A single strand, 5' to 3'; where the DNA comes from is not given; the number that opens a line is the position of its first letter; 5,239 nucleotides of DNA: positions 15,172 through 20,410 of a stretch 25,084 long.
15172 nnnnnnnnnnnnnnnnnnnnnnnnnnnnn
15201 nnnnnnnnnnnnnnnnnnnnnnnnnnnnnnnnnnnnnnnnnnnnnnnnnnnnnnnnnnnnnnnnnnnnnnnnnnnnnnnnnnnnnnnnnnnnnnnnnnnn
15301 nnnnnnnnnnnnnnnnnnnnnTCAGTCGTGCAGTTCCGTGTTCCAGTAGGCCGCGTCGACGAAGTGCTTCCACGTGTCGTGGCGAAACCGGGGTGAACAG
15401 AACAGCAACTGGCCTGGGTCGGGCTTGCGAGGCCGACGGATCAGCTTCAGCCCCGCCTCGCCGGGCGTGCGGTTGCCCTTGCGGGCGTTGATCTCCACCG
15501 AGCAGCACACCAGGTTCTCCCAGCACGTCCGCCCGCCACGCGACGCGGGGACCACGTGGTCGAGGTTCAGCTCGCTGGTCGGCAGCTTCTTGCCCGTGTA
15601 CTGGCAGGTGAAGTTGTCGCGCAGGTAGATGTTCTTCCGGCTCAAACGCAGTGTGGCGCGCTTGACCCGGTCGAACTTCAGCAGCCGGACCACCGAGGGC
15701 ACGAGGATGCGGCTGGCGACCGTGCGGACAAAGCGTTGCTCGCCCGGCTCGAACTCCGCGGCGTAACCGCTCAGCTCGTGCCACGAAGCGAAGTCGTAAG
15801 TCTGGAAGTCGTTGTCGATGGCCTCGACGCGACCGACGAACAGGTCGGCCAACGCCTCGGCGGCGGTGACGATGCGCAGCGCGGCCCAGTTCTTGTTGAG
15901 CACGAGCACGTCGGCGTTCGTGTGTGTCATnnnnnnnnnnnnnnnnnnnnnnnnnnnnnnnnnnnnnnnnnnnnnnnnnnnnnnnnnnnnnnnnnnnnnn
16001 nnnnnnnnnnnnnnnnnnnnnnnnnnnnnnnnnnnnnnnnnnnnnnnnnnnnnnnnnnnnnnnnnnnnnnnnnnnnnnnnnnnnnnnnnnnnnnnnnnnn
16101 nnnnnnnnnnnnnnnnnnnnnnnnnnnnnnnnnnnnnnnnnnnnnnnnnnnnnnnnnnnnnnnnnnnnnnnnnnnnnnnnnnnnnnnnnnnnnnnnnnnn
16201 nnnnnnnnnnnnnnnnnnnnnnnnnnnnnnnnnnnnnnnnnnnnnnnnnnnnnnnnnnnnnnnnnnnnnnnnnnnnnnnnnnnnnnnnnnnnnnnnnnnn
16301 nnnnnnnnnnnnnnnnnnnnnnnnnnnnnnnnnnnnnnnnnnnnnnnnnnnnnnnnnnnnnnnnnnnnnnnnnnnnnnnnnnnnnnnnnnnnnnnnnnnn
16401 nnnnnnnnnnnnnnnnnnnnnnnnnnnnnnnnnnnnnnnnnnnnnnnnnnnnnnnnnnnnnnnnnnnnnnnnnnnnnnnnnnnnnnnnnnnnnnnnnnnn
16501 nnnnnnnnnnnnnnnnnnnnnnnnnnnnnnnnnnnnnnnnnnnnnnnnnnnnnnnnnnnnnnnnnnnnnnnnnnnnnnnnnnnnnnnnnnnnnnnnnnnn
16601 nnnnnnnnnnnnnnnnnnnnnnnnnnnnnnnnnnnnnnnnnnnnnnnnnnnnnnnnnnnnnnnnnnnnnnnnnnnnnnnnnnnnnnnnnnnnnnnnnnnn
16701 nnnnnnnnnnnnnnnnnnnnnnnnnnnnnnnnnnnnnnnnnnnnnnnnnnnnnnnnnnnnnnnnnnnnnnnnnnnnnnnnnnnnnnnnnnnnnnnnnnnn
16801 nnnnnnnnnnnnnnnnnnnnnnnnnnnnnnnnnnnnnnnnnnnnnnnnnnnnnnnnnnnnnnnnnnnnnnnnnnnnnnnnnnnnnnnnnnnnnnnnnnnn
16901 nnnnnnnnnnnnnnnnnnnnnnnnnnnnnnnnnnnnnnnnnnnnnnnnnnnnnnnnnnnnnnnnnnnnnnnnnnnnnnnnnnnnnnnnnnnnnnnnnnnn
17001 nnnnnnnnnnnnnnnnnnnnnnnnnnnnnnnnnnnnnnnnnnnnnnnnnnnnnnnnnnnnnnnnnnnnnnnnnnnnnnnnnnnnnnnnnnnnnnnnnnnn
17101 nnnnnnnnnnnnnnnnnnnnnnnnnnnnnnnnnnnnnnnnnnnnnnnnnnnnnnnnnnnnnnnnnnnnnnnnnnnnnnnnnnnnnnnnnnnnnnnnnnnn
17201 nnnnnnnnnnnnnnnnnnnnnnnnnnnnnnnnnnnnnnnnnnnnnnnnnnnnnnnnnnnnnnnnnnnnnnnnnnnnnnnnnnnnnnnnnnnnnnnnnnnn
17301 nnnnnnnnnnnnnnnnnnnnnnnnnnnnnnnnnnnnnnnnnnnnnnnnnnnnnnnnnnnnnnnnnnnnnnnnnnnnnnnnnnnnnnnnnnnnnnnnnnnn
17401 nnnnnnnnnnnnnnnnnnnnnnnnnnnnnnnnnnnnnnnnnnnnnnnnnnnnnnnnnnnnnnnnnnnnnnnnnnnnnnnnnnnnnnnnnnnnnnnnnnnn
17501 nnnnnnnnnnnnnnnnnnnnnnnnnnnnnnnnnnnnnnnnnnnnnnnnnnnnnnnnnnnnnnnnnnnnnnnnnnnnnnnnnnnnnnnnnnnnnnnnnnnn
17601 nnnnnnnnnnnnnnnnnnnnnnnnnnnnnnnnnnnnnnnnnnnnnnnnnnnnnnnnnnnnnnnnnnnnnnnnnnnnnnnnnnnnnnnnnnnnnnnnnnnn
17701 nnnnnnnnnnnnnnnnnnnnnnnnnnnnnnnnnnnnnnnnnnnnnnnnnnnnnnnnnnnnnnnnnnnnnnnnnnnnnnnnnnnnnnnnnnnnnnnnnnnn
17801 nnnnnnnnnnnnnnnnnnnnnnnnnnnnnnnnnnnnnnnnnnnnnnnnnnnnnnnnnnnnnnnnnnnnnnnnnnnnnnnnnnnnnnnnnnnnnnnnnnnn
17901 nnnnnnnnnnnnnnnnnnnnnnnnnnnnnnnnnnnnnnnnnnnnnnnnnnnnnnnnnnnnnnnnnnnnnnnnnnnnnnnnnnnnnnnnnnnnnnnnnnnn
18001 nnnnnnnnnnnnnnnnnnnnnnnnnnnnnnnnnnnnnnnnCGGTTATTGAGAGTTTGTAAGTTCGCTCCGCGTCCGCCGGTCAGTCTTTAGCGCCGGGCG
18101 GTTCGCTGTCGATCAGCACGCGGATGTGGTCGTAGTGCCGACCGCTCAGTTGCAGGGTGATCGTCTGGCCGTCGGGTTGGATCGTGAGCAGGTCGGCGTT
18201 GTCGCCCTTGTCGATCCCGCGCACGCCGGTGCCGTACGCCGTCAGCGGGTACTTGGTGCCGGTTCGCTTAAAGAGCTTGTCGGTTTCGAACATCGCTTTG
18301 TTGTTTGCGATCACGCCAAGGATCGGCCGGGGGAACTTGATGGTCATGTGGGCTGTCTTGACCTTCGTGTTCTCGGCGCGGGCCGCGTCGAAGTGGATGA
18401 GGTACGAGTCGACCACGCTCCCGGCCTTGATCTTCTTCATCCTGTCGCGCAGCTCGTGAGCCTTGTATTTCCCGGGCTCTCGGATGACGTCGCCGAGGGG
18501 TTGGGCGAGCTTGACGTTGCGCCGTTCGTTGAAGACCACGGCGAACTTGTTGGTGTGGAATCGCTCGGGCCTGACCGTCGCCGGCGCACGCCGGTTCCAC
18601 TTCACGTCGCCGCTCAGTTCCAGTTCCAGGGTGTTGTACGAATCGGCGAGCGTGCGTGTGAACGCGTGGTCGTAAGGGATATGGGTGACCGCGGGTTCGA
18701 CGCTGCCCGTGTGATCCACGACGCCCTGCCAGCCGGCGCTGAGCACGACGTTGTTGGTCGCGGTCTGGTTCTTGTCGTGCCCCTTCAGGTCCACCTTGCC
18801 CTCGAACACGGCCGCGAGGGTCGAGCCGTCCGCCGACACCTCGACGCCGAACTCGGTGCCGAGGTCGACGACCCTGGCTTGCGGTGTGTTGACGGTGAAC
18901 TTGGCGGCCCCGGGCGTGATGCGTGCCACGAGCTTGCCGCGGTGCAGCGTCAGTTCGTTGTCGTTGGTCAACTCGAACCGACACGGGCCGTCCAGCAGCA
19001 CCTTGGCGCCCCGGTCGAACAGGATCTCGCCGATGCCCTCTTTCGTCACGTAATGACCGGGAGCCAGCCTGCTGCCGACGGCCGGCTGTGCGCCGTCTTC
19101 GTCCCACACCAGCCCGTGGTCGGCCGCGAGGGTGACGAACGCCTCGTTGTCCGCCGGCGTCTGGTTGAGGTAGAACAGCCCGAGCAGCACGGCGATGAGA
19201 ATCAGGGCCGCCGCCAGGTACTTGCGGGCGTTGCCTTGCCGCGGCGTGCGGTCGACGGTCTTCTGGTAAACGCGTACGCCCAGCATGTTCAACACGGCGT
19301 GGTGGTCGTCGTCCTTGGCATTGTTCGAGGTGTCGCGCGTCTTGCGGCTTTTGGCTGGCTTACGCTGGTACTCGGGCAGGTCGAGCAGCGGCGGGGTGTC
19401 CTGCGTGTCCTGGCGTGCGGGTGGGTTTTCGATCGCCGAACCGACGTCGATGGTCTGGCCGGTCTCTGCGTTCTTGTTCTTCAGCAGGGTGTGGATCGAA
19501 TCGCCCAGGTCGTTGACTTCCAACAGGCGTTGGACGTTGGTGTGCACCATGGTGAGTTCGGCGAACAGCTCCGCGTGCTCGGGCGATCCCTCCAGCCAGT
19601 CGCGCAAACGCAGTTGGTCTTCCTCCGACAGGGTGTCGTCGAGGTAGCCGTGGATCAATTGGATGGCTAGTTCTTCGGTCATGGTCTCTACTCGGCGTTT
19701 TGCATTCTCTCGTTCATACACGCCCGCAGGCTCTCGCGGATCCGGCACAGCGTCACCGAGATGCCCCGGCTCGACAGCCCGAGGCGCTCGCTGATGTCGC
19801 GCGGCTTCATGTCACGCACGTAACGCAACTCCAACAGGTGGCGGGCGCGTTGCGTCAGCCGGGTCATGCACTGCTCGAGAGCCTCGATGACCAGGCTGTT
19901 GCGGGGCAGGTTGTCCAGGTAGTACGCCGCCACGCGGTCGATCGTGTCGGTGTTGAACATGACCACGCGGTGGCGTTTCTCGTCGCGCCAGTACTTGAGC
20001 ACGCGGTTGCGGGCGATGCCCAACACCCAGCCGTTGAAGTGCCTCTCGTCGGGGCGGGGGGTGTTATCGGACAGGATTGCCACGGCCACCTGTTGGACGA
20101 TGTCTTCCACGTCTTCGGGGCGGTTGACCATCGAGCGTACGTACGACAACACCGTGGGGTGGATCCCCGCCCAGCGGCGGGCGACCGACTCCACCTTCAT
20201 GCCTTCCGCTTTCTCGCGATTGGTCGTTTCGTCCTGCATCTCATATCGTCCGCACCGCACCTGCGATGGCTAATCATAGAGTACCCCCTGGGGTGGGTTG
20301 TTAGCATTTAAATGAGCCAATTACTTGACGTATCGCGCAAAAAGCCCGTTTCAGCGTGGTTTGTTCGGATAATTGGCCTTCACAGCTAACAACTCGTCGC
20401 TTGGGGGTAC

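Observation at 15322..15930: HNH endonuclease gene between tRNA-Ala and tRNA-Pro with its own strong RBS and terminator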

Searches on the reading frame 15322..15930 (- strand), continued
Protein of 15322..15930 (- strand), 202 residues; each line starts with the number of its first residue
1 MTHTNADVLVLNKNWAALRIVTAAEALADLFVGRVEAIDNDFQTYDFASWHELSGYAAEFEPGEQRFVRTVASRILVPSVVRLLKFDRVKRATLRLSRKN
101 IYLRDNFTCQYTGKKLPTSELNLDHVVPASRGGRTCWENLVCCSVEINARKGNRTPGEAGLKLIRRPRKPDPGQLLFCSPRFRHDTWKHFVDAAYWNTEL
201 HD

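Call 83: get_annotated_region(hit=H22, flank=5000)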
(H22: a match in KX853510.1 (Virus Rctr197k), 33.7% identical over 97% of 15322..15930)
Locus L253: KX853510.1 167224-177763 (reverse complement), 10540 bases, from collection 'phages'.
description: Virus Rctr197k, partial genome.
organism: Virus Rctr197k (NCBI taxid 1924548)
taxonomy: Viruses; Duplodnaviria; Heunggongvirae; Uroviricota; Caudoviricetes
host: -; source: enrichment culture DAMO/AAA; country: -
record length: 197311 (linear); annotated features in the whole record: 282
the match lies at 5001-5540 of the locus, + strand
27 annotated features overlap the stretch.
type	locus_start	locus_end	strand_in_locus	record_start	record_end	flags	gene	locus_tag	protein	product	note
CDS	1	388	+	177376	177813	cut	-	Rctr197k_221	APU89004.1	hypothetical protein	-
CDS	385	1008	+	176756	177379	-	-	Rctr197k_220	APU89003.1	thiamine biosynthesis protein ThiF-like protein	-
CDS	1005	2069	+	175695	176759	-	-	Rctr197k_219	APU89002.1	hypothetical protein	-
tRNA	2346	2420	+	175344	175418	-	-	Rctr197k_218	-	tRNA-Met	tRNA-Met(cat)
tRNA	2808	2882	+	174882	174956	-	-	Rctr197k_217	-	tRNA-Arg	tRNA-Arg(tct)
CDS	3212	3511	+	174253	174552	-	-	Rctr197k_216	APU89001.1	conserved hypothetical protein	-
tRNA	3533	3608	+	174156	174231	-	-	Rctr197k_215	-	tRNA-Arg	tRNA-Arg(cct)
tRNA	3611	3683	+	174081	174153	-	-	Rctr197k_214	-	tRNA-Gly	tRNA-Gly(tcc)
tRNA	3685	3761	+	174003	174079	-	-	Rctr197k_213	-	tRNA-Met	tRNA-Met(cat)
tRNA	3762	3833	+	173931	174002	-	-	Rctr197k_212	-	tRNA-Val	tRNA-Val(tac)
tRNA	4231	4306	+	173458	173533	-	-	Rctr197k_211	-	tRNA-Ser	tRNA-Ser(cag)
tRNA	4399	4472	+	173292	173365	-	-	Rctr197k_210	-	tRNA-Leu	tRNA-Leu(gag)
tRNA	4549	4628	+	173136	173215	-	-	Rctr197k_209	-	tRNA-Leu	tRNA-Leu(tag)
tRNA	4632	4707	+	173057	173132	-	-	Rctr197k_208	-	tRNA-Leu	tRNA-Leu(taa)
tRNA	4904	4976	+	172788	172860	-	-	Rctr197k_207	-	tRNA-Leu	tRNA-Leu(caa)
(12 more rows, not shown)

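Call 88: search_protein_representatives(alignment_id=A3)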
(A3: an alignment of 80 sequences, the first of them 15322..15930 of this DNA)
Query: 80 sequences, 204 profile positions. Proteins with E-value up to 0.001 (for the whole library): 90027; up to 1e-10: 11780; up to 1e-30: 1509. The best 150 are listed.
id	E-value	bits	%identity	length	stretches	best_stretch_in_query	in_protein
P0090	1.3e-90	318.7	-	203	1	3-204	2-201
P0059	1.1e-84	299.4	-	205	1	3-204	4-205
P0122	9.0e-82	289.8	-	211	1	5-203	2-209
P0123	9.8e-79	279.9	-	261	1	5-202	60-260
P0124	1.2e-78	279.6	-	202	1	1-203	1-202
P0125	1.2e-77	276.3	-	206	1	3-203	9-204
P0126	2.5e-77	275.3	-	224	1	3-182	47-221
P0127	2.9e-77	275.1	-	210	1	4-203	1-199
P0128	3.7e-77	274.8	-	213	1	5-203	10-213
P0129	1.6e-76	272.7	-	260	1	3-204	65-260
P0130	6.6e-76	270.7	-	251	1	5-202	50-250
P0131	7.3e-76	270.5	-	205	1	1-203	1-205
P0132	7.1e-75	267.3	-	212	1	2-204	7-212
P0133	2.2e-74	265.7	-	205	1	2-204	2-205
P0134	2.9e-74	265.3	-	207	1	3-203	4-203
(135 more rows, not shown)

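Call 89: find_encoding_contigs(protein=P0004, flank=10000, max_places=2)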
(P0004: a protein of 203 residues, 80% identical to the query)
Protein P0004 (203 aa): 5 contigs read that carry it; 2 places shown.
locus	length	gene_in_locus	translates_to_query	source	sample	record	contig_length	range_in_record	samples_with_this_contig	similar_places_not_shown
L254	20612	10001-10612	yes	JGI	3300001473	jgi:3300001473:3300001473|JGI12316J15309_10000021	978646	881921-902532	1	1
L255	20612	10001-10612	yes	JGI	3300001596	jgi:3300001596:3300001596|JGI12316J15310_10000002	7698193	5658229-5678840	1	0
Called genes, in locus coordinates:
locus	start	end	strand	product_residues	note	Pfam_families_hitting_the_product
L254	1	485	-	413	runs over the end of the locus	PF02746:MR_MLE_N, PF13378:MR_MLE_C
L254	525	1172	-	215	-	PF00392:GntR, PF07729:FCD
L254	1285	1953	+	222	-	PF00753:Lactamase_B (faint), PF13483:Lactamase_B_3, PF12706:Lactamase_B_2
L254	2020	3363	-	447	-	PF00072:Response_reg, PF00512:HisKA (faint), PF02518:HATPase_c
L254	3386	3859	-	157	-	PF00072:Response_reg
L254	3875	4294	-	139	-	PF00072:Response_reg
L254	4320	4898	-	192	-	PF12728:HTH_17, PF00072:Response_reg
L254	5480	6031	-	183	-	PF00583:Acetyltransf_1, PF13673:Acetyltransf_10 (weak), PF13508:Acetyltransf_7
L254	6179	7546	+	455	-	-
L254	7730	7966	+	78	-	-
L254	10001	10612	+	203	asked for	PF13395:HNH_4, PF14279:HNH_5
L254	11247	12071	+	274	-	-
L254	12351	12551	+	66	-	-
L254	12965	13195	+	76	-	PF13411:MerR_1, PF00376:MerR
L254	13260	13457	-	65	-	-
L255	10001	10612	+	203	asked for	PF13395:HNH_4, PF14279:HNH_5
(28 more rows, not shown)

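Call 90: find_encoding_contigs(protein=P0037, flank=10000, max_places=1)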
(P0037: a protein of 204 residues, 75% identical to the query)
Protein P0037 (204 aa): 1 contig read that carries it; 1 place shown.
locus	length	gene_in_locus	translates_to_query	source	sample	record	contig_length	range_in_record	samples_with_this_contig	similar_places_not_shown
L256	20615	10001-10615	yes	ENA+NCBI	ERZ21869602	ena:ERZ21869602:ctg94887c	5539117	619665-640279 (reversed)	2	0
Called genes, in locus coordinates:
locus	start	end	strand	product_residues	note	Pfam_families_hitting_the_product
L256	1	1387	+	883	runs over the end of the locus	PF07690:MFS_1 (faint), PF01564:Spermine_synth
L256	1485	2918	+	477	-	-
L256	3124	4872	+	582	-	PF27098:Rv0959_3rd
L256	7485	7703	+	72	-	-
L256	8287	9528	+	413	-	-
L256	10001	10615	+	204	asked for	PF01844:HNH (weak), PF13395:HNH_4, PF14279:HNH_5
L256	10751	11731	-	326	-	-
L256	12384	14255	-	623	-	-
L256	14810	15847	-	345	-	-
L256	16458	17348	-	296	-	PF14243:R2K_3, PF18299:R2K_2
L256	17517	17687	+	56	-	-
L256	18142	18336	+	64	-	PF13411:MerR_1, PF00376:MerR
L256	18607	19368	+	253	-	-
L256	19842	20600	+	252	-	-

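Call 101: search_protein_families(library=padloc, proteins=[window:15322-15930:-], max_evalue=0.001)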
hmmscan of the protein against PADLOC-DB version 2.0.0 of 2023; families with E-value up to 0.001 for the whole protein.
window:15322-15930:- (202 aa): 5 families
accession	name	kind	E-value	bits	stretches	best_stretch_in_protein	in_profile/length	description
PDLC01256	Cas9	-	1.4e-07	28.7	1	85-159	490-566/711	"CAS-II-A,CAS-II-B,CAS-II-C; effector__SPE"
PDLC00973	Cas9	-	1.1e-06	25.4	1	88-158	586-662/830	CRISPR subtype II RNA-guided endonuclease Cas9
PDLC01460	Cas9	-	3.2e-06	23.6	1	100-159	493-555/901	"CAS-II-A,CAS-II-B,CAS-II-C; effector__SPE"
PDLC03478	REase_II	-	5.6e-06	24.2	1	85-154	88-161/219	Type II restriction enzyme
PDLC03418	REase_II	-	2.2e-05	21.8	1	91-153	309-371/372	Type II restriction enzyme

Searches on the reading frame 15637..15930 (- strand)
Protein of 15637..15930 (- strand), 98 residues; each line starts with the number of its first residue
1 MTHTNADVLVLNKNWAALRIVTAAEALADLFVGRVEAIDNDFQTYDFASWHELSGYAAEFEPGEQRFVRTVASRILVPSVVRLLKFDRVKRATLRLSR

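Call 46: search_solved_structures(query=A4, max_evalue=10, show_alignments=4)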
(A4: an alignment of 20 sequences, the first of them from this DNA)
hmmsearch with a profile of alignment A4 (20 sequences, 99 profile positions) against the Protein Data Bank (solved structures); distinct sequences matched with E-value up to 10: 3.
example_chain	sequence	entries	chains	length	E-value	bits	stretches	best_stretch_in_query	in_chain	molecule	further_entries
1o94_C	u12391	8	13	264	0.19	15.1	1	37-71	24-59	ELECTRON TRANSFER FLAVOPROTEIN BETA-SUBUNIT | ELECTRON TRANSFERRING FLAVOPROTEIN BETA-SUBUNIT | Electron transfer flavoprotein subunit beta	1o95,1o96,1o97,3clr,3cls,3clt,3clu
2x5s_A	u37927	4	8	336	0.66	13.4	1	12-78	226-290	MANNOSE-1-PHOSPHATE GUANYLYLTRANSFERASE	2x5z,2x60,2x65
3bjs_A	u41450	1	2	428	2.1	11.8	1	4-57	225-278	Mandelate racemase/muconate lactonizing enzyme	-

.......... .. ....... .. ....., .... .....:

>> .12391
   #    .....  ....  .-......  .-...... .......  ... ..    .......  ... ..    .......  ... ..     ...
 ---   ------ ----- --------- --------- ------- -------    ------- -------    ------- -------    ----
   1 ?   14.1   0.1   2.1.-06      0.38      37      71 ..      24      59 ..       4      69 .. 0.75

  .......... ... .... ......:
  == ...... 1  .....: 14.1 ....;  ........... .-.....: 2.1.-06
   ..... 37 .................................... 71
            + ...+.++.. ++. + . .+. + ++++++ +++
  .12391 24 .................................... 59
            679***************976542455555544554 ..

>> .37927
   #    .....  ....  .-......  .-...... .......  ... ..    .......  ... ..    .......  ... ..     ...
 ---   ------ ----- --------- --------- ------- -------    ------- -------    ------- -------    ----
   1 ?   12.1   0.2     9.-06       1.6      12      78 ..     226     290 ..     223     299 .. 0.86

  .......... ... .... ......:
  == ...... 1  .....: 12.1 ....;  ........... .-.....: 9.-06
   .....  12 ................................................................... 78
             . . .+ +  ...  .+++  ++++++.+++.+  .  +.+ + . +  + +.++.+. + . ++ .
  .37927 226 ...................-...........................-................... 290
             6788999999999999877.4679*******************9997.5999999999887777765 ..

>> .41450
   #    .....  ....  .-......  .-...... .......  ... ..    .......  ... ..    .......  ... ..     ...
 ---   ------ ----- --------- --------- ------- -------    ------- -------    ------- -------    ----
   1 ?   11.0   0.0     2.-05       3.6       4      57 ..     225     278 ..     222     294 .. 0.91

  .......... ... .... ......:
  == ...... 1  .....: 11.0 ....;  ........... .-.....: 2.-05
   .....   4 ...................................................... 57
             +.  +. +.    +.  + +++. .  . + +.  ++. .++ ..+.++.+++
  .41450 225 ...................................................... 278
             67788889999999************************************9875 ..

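Call 64: predict_structure(alignment_id=A4)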
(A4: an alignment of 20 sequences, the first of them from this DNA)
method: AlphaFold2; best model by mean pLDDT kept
length: 98 residues; sequences in the alignment: 20
mean_pLDDT: 87.3   pTM: 0.73
mean pLDDT of the five models: 87.3, 85.5, 85.0, 71.1, 67.0
residues with pLDDT >= 90: 60; 70-90: 25; 50-70: 12; < 50: 1
segments of 3 or more residues with pLDDT < 50: none
pLDDT, mean of each block of 10 residues (from residue 1): 85 92 94 95 95 90 83 92 79 65
secondary structure, 60 per line:
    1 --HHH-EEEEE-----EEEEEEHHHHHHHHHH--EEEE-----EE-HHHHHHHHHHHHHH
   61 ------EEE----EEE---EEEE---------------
elements in order: E7-11 E17-22 H23-32 E35-38 H47-60 E67-69 E74-76 E80-83

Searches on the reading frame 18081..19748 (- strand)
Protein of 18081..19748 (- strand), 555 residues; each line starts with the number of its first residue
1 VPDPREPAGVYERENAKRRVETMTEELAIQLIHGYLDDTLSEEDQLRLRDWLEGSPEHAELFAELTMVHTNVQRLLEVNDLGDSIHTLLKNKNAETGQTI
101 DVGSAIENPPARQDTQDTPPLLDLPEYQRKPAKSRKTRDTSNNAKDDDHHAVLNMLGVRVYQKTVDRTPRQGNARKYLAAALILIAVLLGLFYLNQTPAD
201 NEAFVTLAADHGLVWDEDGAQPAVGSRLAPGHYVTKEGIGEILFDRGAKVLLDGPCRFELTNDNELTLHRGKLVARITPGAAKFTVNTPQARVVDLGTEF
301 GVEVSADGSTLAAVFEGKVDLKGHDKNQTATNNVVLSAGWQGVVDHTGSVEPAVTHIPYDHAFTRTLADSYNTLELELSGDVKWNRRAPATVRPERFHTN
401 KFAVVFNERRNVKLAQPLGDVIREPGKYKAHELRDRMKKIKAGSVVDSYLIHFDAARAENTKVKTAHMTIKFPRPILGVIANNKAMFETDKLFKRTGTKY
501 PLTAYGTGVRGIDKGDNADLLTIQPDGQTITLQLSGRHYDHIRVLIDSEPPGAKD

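Call 7: search_protein_families(library=pfam, proteins=[window:18081-19748:-], max_evalue=0.001)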
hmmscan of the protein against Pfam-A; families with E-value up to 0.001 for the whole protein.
window:18081-19748:- (555 aa): 2 families
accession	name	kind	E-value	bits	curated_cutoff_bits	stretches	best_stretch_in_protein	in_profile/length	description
PF04773.18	FecR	-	8.7e-10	39.4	24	1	242-319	13-96/97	FecR protein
PF16220.10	DUF4880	-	0.00013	22.2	25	1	37-65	12-40/43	Domain of unknown function (DUF4880)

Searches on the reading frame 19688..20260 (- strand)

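Call 7: search_protein_families(library=pfam, proteins=[window:19688-20260:-], max_evalue=0.001)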
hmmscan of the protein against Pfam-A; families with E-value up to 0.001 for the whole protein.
window:19688-20260:- (190 aa): 3 families
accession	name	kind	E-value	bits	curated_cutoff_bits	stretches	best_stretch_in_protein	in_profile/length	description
PF04542.20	Sigma70_r2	-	3.9e-11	43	24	1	34-96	6-70/71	Sigma-70 region 2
PF08281.18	Sigma70_r4_2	-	1.6e-09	37.7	25.7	1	126-178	2-54/54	Sigma-70, region 4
PF04545.22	Sigma70_r4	-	3.4e-05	23.7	24.1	1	132-179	2-49/50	Sigma-70, region 4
